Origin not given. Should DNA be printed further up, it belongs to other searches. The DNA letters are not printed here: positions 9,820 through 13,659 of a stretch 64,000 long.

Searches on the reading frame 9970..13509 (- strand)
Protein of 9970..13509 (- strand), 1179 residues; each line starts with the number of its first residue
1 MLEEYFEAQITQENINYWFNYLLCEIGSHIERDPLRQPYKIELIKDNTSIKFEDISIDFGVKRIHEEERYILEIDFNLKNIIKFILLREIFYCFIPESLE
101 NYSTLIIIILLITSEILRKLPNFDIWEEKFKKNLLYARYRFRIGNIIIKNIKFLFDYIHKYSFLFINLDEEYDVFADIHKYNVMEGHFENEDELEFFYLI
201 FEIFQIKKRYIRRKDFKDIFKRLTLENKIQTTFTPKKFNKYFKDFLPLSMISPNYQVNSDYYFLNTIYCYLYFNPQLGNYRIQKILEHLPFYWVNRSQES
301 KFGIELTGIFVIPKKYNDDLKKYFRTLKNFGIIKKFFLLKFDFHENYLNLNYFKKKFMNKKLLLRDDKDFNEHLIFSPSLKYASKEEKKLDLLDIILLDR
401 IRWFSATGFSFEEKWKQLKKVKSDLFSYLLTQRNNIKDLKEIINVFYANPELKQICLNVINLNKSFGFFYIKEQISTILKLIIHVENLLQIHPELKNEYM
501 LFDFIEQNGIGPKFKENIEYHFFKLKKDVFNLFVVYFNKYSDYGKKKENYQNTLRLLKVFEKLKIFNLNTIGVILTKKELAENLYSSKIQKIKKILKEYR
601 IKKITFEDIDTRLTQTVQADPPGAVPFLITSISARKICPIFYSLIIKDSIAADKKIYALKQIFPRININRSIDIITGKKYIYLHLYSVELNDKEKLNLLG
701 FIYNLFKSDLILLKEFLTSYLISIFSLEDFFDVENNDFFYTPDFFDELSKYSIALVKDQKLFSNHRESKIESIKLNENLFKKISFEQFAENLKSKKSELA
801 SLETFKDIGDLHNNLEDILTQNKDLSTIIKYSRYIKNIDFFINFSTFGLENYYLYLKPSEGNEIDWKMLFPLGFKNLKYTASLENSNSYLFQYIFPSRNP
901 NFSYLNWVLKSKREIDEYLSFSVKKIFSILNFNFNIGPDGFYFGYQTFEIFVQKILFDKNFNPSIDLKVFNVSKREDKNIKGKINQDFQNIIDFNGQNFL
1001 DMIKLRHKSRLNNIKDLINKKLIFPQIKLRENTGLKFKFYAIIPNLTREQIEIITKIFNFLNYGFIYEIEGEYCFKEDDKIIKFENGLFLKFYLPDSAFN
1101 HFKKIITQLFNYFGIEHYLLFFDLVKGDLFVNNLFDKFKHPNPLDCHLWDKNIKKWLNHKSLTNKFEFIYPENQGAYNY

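Call 18: search_protein_families(library=pfam, proteins=[window:9970-13509:-], max_evalue=0.01)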
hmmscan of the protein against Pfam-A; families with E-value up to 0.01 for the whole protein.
window:9970-13509:- (1179 aa): 0 families

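Call 19: search_protein_families(library=padloc, proteins=[window:9970-13509:-], max_evalue=0.01)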
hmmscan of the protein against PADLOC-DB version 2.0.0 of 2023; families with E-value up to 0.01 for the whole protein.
window:9970-13509:- (1179 aa): 0 families

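Call 32: find_homologous_proteins(query=window:9970-13509:-, max_evalue=0.001)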
Query window:9970-13509:- (1179 aa): 27 proteins with E <= 0.001 among 8000 candidates.
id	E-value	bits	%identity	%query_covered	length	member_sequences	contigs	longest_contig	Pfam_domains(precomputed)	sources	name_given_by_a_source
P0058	0.0e+0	2597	100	100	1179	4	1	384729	-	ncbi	-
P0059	0.0e+0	2230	86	100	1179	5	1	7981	-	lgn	-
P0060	0.0e+0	1846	72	100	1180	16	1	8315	-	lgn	-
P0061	0.0e+0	1846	71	100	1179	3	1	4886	-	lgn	-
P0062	0.0e+0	1837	71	100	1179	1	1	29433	-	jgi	-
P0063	0.0e+0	1632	63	100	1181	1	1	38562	-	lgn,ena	-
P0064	0.0e+0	1570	63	100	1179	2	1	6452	-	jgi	-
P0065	5.2e-284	964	43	100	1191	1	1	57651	-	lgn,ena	-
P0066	1.4e-149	518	32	98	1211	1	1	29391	-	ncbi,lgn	-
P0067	2.6e-142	494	31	98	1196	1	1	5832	-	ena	-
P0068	5.7e-137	477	31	98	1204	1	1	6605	-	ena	-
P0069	5.6e-134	467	31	98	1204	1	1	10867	-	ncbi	-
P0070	8.4e-134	466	33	98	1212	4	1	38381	-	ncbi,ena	-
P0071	1.7e-133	465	30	98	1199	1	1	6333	-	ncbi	-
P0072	8.4e-133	463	29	99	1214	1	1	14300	-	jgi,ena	-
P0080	1.1e-119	419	32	93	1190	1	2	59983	-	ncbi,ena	-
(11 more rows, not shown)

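Call 50: find_encoding_contigs(protein=P0058, flank=10000, max_places=2)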
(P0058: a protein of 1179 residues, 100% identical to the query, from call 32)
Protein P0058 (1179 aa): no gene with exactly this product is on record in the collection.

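Call 57: search_solved_structures(query=A3, max_evalue=10)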
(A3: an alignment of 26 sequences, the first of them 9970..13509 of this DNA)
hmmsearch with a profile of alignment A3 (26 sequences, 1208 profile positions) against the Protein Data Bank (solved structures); distinct sequences matched with E-value up to 10: 1.
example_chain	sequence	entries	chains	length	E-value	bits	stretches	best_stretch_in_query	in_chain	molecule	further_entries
1vf6_A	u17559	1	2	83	0.23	12.3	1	439-470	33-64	PALS1-associated tight junction protein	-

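Call 58: search_protein_families(library=ncbifam, proteins=[window:9970-13509:-, P0066, P0070, P0080], max_evalue=0.1)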
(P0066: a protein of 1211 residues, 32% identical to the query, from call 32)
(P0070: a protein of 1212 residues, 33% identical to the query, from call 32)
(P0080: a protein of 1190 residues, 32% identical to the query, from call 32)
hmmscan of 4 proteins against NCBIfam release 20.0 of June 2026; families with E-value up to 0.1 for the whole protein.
window:9970-13509:- (1179 aa): 0 families

P0066 (1211 aa): 0 families

P0070 (1212 aa): 0 families

P0080 (1190 aa): 0 families

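Call 59: predict_structure(alignment_id=A3)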
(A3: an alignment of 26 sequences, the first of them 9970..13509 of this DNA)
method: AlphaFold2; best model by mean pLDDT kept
length: 1179 residues; sequences in the alignment: 26
mean_pLDDT: 78.5   pTM: 0.55
mean pLDDT of the five models: 78.5, 75.3, 74.1, 72.5, 69.5
residues with pLDDT >= 90: 260; 70-90: 671; 50-70: 145; < 50: 103
segments of 3 or more residues with pLDDT < 50: 167-186, 405-407, 509-518, 760-799, 882-885, 976-979, 1163-1179
pLDDT, mean of each block of 10 residues (from residue 1): 83 93 91 86 76 69 78 89 93 84 81 89 86 71 64 80 54 44 52 90 87 85 89 90 74 84 91 78 83 72 78 90 90 90 93 77 83 91 79 84 57 62 81 86 90 92 88 88 82 83 67 44 72 88 91 92 87 87 79 78 74 87 86 71 91 90 91 95 88 80 87 75 66 81 85 73 33 29 35 34 79 87 74 85 86 87 78 78 61 82 76 83 91 68 77 81 78 61 73 81 80 89 89 77 93 90 91 78 92 76 83 84 75 74 77 67 46 35
secondary structure, 60 per line:
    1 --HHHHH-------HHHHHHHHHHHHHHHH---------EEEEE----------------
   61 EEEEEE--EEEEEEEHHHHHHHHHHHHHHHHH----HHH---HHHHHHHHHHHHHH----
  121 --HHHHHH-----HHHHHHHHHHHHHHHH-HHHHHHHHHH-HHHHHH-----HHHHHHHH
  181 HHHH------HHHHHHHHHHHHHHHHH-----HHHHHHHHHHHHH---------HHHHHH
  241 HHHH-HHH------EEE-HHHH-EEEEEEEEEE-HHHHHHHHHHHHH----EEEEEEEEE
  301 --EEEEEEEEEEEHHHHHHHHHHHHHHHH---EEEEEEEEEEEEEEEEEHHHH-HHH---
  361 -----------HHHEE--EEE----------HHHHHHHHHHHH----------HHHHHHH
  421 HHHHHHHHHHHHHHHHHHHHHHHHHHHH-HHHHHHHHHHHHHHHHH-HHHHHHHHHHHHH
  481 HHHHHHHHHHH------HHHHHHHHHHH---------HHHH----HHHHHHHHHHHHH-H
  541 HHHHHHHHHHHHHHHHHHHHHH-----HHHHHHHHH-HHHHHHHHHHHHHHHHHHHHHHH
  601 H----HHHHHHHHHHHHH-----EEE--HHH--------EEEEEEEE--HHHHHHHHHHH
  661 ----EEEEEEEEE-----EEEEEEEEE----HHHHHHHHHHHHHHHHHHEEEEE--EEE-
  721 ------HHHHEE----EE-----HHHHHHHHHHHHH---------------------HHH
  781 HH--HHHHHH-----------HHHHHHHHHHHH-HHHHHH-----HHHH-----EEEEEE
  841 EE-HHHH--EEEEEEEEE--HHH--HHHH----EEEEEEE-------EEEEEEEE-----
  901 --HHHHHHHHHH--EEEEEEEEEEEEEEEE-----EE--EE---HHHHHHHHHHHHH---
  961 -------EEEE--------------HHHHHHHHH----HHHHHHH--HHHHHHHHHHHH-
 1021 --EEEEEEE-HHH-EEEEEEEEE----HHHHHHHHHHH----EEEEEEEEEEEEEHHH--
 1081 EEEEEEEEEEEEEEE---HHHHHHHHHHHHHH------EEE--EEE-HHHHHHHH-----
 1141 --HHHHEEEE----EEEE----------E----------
elements in order (helices of 4 or more, strands of 3 or more residues): H3-7 H15-30 E40-44 E61-66 E69-75 H76-92 H103-116 H123-128 H134-149 H151-160 H162-167 H173-184 H191-207 H213-225 H235-244 E255-257 H259-262 E264-273 H275-287 E292-300 E303-313 H314-329 E333-349 H350-353 E379-381 H392-403 H414-448 H450-466 H468-491 H498-508 H518-521 H526-538 H540-562 H568-576 H578-601 H606-618 E624-626 E640-647 H650-660 E665-673 E679-687 H692-709 E710-714 E717-719 H727-730 H744-756 H778-782 H785-790 H802-813 H815-820 H826-829 E835-842 H844-847 E850-858 H866-869 E874-880 E888-895 H903-912 E915-930 H945-957 E968-971 H986-994 H999-1005 H1008-1019 E1023-1029 E1035-1043 H1048-1058 E1063-1075 E1081-1095 H1099-1112 E1119-1121 E1124-1126 H1128-1135 H1143-1146 E1147-1150 E1155-1158

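Call 64: find_encoding_contigs(protein=P0063, flank=8000, max_places=1)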
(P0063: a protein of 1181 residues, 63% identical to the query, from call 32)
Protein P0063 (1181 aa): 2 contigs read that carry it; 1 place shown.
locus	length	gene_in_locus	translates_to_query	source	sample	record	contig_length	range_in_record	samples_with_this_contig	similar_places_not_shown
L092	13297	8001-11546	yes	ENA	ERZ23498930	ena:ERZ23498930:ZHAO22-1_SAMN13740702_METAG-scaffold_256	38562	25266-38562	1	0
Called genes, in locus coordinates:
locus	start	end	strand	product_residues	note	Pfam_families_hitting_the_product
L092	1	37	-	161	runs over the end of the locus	-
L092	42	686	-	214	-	PF01694:Rhomboid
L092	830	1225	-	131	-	PF01986:DUF123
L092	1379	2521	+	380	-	PF02771:Acyl-CoA_dh_N, PF02770:Acyl-CoA_dh_M, PF00441:Acyl-CoA_dh_1, PF08028:Acyl-CoA_dh_2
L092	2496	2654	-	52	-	-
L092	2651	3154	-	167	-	PF13302:Acetyltransf_3, PF13420:Acetyltransf_4, PF00583:Acetyltransf_1, PF13673:Acetyltransf_10, PF13508:Acetyltransf_7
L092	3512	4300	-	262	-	PF00378:ECH_1, PF16113:ECH_2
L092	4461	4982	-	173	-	-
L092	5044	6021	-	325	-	-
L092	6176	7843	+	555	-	PF02310:B12-binding (weak), PF04055:Radical_SAM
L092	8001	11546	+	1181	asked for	-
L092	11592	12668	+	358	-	PF01555:N6_N4_Mtase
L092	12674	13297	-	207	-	?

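Call 65: find_encoding_contigs(protein=P0065, flank=8000, max_places=1)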
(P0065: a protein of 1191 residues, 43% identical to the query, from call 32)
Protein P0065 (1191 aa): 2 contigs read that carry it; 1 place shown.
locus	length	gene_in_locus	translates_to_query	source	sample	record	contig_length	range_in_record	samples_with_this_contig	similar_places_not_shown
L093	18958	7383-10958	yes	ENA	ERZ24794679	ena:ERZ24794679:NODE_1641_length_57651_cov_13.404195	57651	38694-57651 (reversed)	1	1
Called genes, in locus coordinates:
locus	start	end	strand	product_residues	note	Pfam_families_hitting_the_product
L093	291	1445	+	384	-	-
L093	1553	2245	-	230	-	-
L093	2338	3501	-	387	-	-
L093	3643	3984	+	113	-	-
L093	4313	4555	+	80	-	-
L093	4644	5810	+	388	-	PF14520:HHH_5 (weak), PF00154:RecA_N, PF08423:Rad51, PF13481:AAA_25, PF06745:ATPase (weak), PF14520:HHH_5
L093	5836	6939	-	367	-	-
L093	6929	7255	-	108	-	-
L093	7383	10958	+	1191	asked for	-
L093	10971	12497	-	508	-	PF02310:B12-binding, PF04055:Radical_SAM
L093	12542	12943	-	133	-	-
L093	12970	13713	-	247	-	PF00931:NB-ARC (weak), PF08423:Rad51 (weak)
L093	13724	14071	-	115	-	-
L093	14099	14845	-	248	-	PF13398:Peptidase_M50B (weak)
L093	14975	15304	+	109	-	-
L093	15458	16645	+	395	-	-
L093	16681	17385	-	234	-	PF04307:YdjM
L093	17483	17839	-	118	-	-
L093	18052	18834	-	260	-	-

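Call 66: find_encoding_contigs(protein=P0080, flank=8000, max_places=1)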
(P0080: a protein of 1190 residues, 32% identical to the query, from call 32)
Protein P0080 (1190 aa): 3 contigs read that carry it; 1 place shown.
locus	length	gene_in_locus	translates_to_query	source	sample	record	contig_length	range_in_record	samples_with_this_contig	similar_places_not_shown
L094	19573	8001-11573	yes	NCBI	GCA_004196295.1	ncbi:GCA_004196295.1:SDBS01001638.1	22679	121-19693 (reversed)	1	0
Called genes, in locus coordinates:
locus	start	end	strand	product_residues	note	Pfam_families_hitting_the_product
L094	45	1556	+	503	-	PF04389:Peptidase_M28 (faint), PF01546:Peptidase_M20, PF07687:M20_dimer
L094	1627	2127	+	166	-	PF04756:OST3_OST6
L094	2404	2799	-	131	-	PF01597:GCV_H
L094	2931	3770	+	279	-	PF01973:MptE-like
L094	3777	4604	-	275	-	PF06745:ATPase (weak), PF08423:Rad51, PF13481:AAA_25 (weak)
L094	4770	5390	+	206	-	-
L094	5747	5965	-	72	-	-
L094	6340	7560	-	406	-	PF07690:MFS_1 (faint)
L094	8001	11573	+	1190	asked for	-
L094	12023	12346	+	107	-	-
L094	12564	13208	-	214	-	PF01728:FtsJ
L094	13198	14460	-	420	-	PF02005:TRM, PF02475:TRM5-TYW2_MTfase (weak)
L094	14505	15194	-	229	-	PF13481:AAA_25 (faint), PF08423:Rad51 (weak)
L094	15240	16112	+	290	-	-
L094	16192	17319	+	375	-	PF01757:Acyl_transf_3, PF07786:HGSNAT_cat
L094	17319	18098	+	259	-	PF01479:S4, PF01728:FtsJ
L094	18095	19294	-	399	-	PF04015:DUF362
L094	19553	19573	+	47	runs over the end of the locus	?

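Call 85: fold_search(model_id=the predicted structure, library=pdb)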
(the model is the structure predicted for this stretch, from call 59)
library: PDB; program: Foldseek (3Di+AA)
matches with E <= 10: 473; with E <= 0.001: 2
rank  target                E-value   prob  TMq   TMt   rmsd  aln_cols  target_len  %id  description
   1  4czc                  4.7e-04  1.00  0.13  0.41  14.4       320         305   11  Crystal structure of the siroheme decarboxylase NirDL in co-complex with iron-uroporphyrin III analogue (released 2014-07-30)
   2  4ch7                  5.9e-04  1.00  0.13  0.41  14.9       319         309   11  Crystal structure of the siroheme decarboxylase NirDL (released 2014-07-30)
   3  3w9j_D                4.4e-03  0.47  0.07  0.08  32.1       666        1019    7  Structural basis for the inhibition of bacterial multidrug exporters (released 2013-07-03)
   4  7wlv_E                1.0e-02  0.35  0.07  0.08  30.8       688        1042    9  Crystal Structure of the Multidrug effulx transporter BpeF from Burkholderia pseudomallei. (released 2023-07-19)
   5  6csx_A                1.8e-02  0.28  0.07  0.08  29.9       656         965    7  Single particles Cryo-EM structure of AcrB D407A associated with lipid bilayer at 3.0 Angstrom (released 2018-12-05)
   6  9qps_C                2.3e-02  0.30  0.08  0.09  31.5       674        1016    7  Single particle cryo-EM structure of MdtF V610F (released 2025-05-14)
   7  8yr0_A                2.7e-02  0.18  0.07  0.08  32.9       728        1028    8  Cryo-EM Structure of AdeG from Acinetobacter baumannii (released 2025-01-01)
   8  8f4n_A                3.0e-02  0.21  0.07  0.08  29.3       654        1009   10  Dimer of aminoglycoside efflux pump AcrD (released 2022-12-28)
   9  3nog_A                3.1e-02  0.20  0.07  0.08  32.4       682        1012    6  Designed ankyrin repeat protein (DARPin) Binders to AcrB: Plasticity of the Interface (released 2011-05-18)
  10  3w9j_A                4.2e-02  0.21  0.07  0.08  32.4       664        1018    6  Structural basis for the inhibition of bacterial multidrug exporters (released 2013-07-03)
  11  7b8q_A                4.6e-02  0.20  0.08  0.09  30.4       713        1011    8  Acinetobacter baumannii multidrug transporter AdeB in L*OO state (released 2021-10-20)
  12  9hwl_C                4.8e-02  0.20  0.08  0.09  31.3       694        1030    7  Structure of the co-purified multidrug transporter subunit ACRB in nandisc (released 2026-01-14)
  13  7wlv_C                5.0e-02  0.14  0.07  0.07  34.1       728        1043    8  Crystal Structure of the Multidrug effulx transporter BpeF from Burkholderia pseudomallei. (released 2023-07-19)
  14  7rr8_C                5.5e-02  0.20  0.08  0.08  31.9       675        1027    7  Multidrug efflux pump subunit AcrB (released 2022-08-17)
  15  5lq3_C                6.0e-02  0.16  0.07  0.08  32.6       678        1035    8  Structures and transport dynamics of the Campylobacter jejuni multidrug efflux pump CmeB (released 2017-08-09)
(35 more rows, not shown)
